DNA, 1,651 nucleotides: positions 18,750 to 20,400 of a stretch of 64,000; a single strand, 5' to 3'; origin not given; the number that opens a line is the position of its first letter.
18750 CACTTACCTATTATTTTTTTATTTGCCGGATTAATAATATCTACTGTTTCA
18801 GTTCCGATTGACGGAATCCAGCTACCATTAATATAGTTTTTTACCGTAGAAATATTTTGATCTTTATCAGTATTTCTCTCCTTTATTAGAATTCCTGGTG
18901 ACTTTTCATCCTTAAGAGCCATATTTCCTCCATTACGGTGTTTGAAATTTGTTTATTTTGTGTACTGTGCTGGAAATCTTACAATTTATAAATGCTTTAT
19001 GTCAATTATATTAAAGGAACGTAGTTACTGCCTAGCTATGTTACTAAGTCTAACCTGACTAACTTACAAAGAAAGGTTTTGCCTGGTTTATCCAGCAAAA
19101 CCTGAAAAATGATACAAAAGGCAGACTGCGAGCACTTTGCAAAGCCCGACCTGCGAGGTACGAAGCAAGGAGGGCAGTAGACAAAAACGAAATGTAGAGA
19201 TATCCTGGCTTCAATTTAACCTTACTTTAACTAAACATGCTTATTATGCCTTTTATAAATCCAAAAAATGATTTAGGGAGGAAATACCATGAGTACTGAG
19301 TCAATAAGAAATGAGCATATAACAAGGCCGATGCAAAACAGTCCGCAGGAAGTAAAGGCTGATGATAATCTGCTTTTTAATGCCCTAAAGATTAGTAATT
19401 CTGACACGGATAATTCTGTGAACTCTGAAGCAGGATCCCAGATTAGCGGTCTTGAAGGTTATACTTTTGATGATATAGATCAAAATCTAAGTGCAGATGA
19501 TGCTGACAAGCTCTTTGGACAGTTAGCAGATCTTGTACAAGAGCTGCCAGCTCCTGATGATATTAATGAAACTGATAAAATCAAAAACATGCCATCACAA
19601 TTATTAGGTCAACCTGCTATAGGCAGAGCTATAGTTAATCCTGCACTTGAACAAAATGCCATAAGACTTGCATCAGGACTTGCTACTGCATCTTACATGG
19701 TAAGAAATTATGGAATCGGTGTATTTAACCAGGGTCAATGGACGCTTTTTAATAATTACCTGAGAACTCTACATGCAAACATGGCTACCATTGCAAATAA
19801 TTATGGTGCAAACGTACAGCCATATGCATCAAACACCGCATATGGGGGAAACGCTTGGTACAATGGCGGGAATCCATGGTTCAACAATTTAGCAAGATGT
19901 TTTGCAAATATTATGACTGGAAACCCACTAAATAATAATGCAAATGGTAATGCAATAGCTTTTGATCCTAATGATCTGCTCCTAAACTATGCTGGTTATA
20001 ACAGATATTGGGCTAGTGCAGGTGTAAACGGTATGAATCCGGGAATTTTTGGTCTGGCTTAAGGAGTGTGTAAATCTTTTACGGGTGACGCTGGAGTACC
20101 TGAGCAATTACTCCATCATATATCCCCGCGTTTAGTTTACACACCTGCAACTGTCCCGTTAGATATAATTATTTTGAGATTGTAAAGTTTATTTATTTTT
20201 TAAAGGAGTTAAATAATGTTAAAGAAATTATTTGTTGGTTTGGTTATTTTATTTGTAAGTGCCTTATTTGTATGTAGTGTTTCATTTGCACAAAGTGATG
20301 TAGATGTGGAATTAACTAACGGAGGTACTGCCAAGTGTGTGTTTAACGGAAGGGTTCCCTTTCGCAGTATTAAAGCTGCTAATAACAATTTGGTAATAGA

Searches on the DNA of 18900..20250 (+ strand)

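Call 49: search_rna_families(source=window, start=18900, end=20250, threshold=evalue, max_evalue=5)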
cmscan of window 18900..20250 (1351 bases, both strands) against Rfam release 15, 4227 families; matches with E-value up to 5: 0.
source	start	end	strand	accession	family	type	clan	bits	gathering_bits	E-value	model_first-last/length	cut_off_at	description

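Call 67: search_dna_similar(query=window:19010-19210:+, collection=plasmids, mode=distant, max_evalue=1, max_rows=10)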
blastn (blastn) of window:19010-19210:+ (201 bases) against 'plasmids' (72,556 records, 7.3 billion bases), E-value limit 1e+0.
No match.
